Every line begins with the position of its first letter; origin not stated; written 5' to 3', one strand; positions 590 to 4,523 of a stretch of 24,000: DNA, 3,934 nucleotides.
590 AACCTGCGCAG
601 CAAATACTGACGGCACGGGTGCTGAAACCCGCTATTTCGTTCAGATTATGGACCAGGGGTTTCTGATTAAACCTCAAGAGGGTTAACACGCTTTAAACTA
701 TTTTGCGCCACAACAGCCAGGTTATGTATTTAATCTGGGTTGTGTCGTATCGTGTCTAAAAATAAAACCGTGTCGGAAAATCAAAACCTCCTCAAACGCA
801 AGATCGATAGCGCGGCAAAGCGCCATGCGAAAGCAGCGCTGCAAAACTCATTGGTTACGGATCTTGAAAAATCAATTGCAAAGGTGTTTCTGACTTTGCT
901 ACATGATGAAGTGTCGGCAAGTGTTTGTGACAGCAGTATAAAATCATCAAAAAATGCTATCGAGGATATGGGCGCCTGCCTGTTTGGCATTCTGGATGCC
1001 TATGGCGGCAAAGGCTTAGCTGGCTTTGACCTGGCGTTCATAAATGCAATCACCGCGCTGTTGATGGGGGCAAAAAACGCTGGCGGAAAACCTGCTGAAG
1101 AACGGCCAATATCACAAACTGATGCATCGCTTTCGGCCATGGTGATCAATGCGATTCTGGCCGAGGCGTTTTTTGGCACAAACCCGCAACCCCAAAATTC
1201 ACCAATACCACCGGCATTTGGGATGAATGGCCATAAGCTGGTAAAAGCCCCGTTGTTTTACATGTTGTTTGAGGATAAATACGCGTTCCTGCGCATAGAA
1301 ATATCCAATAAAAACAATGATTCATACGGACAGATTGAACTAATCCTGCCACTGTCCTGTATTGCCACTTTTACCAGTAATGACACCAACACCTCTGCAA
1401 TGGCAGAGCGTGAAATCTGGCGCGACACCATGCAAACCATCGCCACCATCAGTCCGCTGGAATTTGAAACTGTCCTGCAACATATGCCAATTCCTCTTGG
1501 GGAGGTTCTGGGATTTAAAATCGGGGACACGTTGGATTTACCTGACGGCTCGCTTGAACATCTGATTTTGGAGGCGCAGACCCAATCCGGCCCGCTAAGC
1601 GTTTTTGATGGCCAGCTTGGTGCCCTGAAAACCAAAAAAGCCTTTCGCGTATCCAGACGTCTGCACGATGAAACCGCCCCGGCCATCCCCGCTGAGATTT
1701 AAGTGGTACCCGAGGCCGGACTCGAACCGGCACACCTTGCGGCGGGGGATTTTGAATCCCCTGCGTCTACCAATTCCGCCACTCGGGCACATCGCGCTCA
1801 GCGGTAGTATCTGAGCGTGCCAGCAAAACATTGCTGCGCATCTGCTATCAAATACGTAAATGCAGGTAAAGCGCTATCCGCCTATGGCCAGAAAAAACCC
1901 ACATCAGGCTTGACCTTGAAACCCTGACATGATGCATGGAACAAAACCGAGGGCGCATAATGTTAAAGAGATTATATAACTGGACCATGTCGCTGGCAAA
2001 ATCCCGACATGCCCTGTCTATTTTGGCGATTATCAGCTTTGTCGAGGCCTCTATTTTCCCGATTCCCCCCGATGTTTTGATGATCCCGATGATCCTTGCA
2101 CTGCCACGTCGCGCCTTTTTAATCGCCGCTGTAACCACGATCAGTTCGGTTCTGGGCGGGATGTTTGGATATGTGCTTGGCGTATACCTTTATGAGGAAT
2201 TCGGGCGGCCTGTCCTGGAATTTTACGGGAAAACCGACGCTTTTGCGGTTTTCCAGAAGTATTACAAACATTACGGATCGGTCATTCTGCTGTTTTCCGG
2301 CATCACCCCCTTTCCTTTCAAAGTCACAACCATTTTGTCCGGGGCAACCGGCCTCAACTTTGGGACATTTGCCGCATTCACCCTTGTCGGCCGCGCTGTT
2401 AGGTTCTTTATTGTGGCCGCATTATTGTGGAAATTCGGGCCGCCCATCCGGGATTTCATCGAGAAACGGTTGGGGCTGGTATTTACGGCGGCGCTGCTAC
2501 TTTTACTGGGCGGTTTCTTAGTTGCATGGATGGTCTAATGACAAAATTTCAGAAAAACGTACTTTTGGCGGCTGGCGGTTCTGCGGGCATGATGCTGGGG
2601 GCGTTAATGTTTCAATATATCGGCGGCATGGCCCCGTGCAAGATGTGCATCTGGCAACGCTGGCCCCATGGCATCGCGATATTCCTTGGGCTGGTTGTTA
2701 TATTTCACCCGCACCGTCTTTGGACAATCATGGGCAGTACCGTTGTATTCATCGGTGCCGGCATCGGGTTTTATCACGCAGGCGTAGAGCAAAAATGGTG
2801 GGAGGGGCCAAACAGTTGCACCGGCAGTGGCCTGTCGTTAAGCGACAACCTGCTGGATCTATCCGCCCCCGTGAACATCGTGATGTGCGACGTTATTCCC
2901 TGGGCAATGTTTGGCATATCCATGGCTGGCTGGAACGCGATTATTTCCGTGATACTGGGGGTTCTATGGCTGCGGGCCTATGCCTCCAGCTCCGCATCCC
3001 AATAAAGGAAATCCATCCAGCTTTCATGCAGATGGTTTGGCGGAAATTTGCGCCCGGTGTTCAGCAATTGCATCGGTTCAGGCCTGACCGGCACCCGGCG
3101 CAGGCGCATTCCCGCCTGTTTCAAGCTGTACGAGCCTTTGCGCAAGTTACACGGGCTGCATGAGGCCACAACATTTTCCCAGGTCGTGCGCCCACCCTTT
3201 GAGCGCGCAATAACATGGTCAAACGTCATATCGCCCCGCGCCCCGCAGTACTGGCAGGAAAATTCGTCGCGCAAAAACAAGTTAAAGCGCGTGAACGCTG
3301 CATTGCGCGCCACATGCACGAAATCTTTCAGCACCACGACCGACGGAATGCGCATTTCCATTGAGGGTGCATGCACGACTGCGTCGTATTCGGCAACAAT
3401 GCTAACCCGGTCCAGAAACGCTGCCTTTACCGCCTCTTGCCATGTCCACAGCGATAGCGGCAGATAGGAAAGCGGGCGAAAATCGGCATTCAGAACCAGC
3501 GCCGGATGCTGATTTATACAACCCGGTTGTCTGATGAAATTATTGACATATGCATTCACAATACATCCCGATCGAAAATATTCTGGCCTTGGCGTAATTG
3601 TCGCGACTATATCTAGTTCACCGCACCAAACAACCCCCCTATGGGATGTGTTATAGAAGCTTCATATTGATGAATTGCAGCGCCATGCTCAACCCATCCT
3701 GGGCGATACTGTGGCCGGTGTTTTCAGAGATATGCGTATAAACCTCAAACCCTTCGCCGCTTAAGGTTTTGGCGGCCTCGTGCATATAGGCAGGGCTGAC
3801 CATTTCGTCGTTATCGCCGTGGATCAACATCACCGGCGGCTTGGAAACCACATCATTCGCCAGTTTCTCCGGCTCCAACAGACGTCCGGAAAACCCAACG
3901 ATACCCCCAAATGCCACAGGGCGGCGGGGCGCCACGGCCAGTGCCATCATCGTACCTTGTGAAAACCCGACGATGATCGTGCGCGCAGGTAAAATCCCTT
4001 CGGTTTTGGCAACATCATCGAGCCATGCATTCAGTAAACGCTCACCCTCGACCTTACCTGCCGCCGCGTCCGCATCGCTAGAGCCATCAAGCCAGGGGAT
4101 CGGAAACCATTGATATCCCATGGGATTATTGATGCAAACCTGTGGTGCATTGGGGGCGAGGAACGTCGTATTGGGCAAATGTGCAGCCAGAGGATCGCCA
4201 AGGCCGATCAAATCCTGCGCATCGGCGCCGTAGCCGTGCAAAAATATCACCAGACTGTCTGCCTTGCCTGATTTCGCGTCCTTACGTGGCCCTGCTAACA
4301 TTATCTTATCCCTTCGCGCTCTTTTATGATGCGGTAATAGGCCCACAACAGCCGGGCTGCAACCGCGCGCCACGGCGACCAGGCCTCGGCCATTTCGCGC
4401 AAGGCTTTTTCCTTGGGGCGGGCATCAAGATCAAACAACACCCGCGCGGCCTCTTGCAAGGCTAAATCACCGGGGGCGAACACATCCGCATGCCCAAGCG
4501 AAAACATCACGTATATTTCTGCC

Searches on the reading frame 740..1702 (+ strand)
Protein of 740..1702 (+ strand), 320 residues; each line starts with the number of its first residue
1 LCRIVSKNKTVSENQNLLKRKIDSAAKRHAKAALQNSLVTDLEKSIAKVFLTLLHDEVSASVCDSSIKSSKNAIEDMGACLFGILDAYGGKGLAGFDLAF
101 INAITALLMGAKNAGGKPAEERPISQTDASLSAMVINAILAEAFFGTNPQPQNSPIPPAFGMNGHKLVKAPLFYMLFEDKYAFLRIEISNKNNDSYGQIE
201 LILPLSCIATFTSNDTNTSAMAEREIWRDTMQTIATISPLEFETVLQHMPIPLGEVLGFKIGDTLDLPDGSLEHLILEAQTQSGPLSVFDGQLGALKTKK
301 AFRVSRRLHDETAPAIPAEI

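Call 49: search_protein_families(library=pfam, proteins=[window:740-1702:+], max_evalue=0.001)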
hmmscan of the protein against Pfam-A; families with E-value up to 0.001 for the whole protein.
window:740-1702:+ (320 aa): 1 family
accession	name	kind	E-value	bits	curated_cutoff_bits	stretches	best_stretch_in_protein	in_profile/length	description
PF01052.25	FliMN_C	-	3e-05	24.3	23.8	1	239-307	7-71/73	Type III flagellar switch regulator (C-ring) FliN C-term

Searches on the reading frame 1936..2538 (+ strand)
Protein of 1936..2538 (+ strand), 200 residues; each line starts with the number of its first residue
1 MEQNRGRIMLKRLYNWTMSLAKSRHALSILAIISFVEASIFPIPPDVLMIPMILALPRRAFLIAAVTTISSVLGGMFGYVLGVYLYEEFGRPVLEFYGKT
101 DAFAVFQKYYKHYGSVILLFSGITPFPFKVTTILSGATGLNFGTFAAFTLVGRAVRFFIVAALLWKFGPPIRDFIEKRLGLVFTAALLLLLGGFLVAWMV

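Call 49: search_protein_families(library=pfam, proteins=[window:1936-2538:+], max_evalue=0.001)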
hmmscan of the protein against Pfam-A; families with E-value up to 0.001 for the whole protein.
window:1936-2538:+ (200 aa): 1 family
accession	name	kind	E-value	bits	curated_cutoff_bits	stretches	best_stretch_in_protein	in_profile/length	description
PF09335.16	VTT_dom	-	7.7e-11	43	33.9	1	44-163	2-120/123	VTT domain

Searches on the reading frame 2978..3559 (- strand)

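Call 49: search_protein_families(library=pfam, proteins=[window:2978-3559:-], max_evalue=0.001)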
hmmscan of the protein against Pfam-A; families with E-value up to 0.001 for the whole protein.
window:2978-3559:- (193 aa): 2 families
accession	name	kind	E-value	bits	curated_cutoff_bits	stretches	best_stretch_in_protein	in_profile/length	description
PF01844.29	HNH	-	2.7e-13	50.2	21.4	1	102-143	1-46/47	HNH endonuclease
PF14279.12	HNH_5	-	5.1e-12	46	27.5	1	102-152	1-54/56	HNH endonuclease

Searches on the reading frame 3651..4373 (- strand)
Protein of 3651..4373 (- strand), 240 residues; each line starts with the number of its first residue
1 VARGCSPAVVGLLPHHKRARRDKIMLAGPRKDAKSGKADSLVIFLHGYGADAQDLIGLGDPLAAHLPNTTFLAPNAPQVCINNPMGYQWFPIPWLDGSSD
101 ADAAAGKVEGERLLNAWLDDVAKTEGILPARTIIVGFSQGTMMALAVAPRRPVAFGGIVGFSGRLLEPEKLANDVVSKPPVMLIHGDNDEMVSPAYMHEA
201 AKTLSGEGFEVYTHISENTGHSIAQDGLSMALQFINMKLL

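Call 49: search_protein_families(library=pfam, proteins=[window:3651-4373:-], max_evalue=0.001)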
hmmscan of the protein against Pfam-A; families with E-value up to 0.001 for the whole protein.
window:3651-4373:- (240 aa): 7 families
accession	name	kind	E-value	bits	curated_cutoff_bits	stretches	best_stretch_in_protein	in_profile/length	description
PF02230.22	Abhydrolase_2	-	4.9e-36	125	23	1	33-237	8-215/217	Phospholipase/Carboxylesterase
PF00326.27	Peptidase_S9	-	2.9e-09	37.2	22.6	1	174-227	140-193/213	Prolyl oligopeptidase family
PF00561.26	Abhydrolase_1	-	1.2e-08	35.4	25.8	1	41-163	2-102/245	alpha/beta hydrolase fold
PF01738.24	DLH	-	2.2e-08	34.4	21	1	114-226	81-191/217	Dienelactone hydrolase family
PF03959.19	FSH1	-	2e-05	24.8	21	1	133-221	104-199/211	Serine hydrolase (FSH1)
PF12146.15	Hydrolase_4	-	5.6e-05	23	27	0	179-223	192-234/239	Serine aminopeptidase, S33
PF12697.13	Abhydrolase_6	-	0.00014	23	26.3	0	42-157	1-85/217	Alpha/beta hydrolase family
